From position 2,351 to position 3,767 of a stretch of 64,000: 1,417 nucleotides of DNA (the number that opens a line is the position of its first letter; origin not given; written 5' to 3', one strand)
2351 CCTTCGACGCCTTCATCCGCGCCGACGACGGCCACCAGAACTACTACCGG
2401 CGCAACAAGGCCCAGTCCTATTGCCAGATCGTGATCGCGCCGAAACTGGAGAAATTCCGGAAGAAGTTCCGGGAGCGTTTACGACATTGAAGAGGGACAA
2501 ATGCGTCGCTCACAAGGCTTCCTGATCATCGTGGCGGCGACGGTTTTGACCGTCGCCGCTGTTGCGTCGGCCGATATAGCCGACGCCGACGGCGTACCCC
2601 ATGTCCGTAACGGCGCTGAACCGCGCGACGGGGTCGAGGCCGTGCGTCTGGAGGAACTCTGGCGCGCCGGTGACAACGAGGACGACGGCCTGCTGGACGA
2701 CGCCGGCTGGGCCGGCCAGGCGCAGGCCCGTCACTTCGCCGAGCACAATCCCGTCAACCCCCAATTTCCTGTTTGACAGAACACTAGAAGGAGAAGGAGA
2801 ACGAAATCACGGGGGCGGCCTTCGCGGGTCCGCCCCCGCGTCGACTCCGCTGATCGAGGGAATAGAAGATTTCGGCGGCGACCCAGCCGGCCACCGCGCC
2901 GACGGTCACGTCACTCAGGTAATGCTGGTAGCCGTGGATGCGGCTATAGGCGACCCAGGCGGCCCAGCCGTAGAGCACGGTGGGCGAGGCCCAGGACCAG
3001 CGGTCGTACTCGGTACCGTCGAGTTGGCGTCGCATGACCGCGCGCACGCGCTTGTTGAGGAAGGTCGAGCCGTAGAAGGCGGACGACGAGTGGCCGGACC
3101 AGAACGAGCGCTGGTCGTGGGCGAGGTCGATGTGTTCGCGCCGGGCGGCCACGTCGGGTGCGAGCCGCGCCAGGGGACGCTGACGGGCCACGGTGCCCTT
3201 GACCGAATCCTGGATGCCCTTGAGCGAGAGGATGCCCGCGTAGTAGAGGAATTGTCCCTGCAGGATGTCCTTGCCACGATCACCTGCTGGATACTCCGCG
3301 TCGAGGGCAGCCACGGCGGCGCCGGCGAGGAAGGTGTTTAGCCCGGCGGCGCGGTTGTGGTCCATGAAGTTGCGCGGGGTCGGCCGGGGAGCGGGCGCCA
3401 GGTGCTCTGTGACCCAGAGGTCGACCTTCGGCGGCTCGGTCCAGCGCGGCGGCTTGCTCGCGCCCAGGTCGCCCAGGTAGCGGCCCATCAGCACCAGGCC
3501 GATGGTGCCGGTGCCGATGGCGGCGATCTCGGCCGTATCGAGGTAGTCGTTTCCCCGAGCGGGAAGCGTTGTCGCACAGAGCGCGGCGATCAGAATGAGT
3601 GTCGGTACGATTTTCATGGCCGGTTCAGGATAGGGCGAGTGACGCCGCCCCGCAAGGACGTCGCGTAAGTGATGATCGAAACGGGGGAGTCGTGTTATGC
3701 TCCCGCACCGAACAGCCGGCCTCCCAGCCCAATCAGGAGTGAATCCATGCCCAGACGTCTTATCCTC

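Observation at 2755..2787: Exact 33-bp direct repeat (copy 1) supplying the stop codon of a truncated secreted ORF and of the PAP2 gene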

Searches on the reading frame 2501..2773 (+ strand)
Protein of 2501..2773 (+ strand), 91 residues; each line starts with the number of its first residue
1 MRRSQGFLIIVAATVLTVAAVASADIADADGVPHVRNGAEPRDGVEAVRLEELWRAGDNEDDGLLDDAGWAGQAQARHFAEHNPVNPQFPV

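Call 34: find_homologous_proteins(query=window:2501-2773:+, max_evalue=0.001)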
Query window:2501-2773:+ (91 aa): 1 proteins with E <= 0.001 among 11 candidates.
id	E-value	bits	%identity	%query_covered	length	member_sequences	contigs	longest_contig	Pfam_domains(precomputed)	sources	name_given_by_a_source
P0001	8.3e-53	194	99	100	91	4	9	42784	-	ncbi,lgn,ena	-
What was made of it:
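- Tried and rejected: It returned only ORF91 itself (call 34).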

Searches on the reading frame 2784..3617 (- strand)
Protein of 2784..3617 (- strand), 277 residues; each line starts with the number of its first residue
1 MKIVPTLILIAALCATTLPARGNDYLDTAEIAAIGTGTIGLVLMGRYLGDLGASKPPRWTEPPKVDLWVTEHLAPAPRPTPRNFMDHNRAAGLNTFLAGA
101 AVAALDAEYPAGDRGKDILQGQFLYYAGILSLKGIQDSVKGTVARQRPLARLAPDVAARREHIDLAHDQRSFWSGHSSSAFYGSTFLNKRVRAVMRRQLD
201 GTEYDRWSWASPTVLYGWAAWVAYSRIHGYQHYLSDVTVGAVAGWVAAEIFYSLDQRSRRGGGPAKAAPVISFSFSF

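Call 8: find_encoding_contigs(protein=window:2784-3617:-, flank=10000, max_places=10)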
Protein window:2784-3617:- (277 aa): 23 contigs read that carry it; 10 places shown.
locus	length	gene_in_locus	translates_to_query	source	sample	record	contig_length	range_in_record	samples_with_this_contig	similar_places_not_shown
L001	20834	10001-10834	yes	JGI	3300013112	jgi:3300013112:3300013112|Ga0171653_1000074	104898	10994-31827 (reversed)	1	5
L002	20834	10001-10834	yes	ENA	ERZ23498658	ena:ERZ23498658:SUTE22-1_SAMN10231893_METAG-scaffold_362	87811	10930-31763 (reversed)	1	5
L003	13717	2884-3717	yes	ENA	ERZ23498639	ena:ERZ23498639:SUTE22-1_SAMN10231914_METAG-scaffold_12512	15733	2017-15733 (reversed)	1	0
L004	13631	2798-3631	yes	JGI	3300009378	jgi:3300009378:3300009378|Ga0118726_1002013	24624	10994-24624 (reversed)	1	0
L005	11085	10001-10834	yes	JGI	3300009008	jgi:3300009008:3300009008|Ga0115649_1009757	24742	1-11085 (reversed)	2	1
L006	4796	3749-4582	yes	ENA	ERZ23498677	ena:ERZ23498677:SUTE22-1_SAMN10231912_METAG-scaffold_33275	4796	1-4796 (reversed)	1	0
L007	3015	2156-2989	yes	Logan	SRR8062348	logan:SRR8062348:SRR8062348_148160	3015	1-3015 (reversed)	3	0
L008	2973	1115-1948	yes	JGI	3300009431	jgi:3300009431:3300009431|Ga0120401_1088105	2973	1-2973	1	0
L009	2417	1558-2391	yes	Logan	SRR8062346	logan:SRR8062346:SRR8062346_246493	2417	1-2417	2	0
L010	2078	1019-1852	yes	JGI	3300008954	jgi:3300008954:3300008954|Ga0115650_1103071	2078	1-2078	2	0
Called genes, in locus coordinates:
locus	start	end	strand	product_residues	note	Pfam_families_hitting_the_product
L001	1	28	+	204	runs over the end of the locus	-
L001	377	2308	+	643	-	PF18962:Por_Secre_tail (weak), PF13860:FlgD_ig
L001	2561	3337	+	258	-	PF02146:SIR2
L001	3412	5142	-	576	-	PF13860:FlgD_ig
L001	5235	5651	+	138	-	PF17137:DUF5110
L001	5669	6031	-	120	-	PF03061:4HBT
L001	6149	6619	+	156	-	PF00149:Metallophos, PF12850:Metallophos_2 (weak)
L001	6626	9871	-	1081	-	PF00930:DPPIV_N (faint), PF26549:Tricorn_N, PF07676:PD40, PF26550:Tricorn_2nd, PF23414:Beta-prop_EML_2 (weak), PF26549:Tricorn_N, PF14684:Tricorn_C1, PF03572:Peptidase_S41, +2 more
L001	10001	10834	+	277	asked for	PF01569:PAP2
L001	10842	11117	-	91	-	-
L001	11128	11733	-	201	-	PF01625:PMSR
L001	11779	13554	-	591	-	-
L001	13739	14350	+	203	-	PF03061:4HBT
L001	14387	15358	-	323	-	-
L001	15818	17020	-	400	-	PF03453:MoeA_N, PF00994:MoCF_biosynth, PF03454:MoeA_C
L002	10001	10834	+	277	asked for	PF01569:PAP2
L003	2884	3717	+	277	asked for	PF01569:PAP2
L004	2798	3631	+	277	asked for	PF01569:PAP2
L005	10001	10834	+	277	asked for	PF01569:PAP2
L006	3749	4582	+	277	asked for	PF01569:PAP2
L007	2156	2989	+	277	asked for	PF01569:PAP2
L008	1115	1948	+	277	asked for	PF01569:PAP2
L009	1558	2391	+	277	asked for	PF01569:PAP2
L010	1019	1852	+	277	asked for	PF01569:PAP2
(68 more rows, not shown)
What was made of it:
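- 2784..3617 (-): Intact PAP2 phosphatase gene on the outer side of copy 1. Pfam PAP2 (call 8).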

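Call 41: find_homologous_proteins(query=window:2784-3617:-, max_evalue=1e-30)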
Query window:2784-3617:- (277 aa): 26 proteins with E <= 1e-30 among 7909 candidates.
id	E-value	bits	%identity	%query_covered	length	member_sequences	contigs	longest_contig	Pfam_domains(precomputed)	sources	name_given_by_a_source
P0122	2.5e-182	623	99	100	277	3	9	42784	PF01569.28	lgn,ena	-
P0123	1.8e-152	525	83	100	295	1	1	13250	PF01569.28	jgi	jgi:hypothetical protein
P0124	6.2e-152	523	82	100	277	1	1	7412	PF01569.28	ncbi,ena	-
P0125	1.1e-142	493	78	100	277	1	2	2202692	PF01569.28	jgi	jgi:PAP2 superfamily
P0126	2.6e-136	472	76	100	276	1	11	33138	PF01569.28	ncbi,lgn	-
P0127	1.2e-135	469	75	100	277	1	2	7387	PF01569.28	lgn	-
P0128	8.0e-133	460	73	100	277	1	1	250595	PF01569.28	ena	-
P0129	9.8e-118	411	65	100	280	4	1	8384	PF01569.28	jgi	-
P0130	2.1e-90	321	55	94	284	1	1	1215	PF01569.28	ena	-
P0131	1.2e-84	302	51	100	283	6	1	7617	PF01569.28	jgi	jgi:membrane-associated phospholipid phosphatase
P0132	1.5e-83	298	53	92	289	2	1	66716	PF01569.28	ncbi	-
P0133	5.6e-82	293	53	92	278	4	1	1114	PF01569.28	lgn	-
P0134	6.3e-79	283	50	94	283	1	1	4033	PF01569.28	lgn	-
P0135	1.5e-77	279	52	94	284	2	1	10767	PF01569.28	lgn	-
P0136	2.0e-77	278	49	98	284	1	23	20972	PF01569.28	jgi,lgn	-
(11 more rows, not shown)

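Call 43: find_encoding_contigs(protein=P0123, flank=6000, max_places=1)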
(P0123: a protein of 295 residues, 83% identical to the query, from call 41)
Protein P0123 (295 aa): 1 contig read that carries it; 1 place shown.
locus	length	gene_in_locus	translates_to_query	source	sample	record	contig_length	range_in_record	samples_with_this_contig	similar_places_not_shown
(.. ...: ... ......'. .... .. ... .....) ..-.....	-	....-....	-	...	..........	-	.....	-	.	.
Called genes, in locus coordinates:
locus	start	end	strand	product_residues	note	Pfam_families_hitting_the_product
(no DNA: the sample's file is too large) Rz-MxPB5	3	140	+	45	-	?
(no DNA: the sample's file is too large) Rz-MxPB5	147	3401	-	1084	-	-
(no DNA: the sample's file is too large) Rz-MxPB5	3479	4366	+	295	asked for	PF01569:PAP2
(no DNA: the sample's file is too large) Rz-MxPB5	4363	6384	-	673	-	PF19313:DUF5916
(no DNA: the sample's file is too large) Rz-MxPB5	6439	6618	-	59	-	-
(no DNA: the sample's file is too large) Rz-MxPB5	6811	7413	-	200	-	-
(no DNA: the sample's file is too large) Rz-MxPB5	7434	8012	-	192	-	-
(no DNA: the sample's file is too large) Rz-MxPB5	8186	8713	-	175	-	PF00578:AhpC-TSA, PF08534:Redoxin, PF00085:Thioredoxin (weak)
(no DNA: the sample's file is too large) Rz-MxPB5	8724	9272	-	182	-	PF13860:FlgD_ig (weak)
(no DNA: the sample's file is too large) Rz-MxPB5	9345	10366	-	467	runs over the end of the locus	PF08309:LVIVD (faint), PF15780:ASH (weak), PF22544:HYDIN_VesB_CFA65-like_Ig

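Call 44: find_encoding_contigs(protein=P0125, flank=6000, max_places=1)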
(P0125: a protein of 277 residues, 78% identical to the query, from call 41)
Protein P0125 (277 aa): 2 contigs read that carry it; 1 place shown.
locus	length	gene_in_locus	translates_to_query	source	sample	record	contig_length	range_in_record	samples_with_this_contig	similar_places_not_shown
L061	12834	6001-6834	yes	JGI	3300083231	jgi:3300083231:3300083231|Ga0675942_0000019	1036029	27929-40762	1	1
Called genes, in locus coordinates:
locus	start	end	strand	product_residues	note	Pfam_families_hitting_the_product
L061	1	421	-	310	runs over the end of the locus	-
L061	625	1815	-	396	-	-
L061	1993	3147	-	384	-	PF01370:Epimerase (weak)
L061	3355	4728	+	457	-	-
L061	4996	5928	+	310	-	PF00196:GerE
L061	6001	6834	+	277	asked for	PF01569:PAP2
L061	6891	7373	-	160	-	-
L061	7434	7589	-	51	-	-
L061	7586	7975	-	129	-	PF09996:DUF2237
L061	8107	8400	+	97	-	PF03992:ABM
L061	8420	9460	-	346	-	PF00724:Oxidored_FMN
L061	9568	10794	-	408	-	PF06965:Na_H_antiport_1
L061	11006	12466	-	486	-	PF00199:Catalase, PF06628:Catalase-rel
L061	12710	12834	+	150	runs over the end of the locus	PF01047:MarR, PF12802:MarR_2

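Call 45: find_encoding_contigs(protein=P0126, flank=6000, max_places=1)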
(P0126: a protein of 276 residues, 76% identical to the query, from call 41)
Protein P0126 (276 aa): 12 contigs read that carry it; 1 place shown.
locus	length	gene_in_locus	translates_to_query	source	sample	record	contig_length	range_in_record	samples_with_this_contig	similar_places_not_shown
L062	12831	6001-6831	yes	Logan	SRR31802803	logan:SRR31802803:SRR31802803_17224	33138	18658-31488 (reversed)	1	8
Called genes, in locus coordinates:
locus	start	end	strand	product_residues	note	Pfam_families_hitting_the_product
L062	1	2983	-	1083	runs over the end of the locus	PF26549:Tricorn_N, PF07676:PD40, PF26550:Tricorn_2nd, PF26549:Tricorn_N, PF07676:PD40, PF14684:Tricorn_C1, PF13180:PDZ_2 (weak), PF03572:Peptidase_S41, +1 more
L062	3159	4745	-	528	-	PF08309:LVIVD, PF13860:FlgD_ig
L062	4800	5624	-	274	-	PF08309:LVIVD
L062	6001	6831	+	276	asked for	PF01569:PAP2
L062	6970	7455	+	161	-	-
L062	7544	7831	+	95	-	PF13385:Laminin_G_3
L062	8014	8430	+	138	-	PF01381:HTH_3 (weak), PF13560:HTH_31 (weak), PF21956:DUF6922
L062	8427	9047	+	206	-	PF08843:AbiEii (weak)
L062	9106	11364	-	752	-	PF06452:CBM9_1 (weak), PF19313:DUF5916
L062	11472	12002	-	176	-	PF00578:AhpC-TSA, PF08534:Redoxin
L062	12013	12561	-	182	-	PF13860:FlgD_ig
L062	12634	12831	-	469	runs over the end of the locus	PF08309:LVIVD (weak), PF15780:ASH (faint), PF22544:HYDIN_VesB_CFA65-like_Ig (weak)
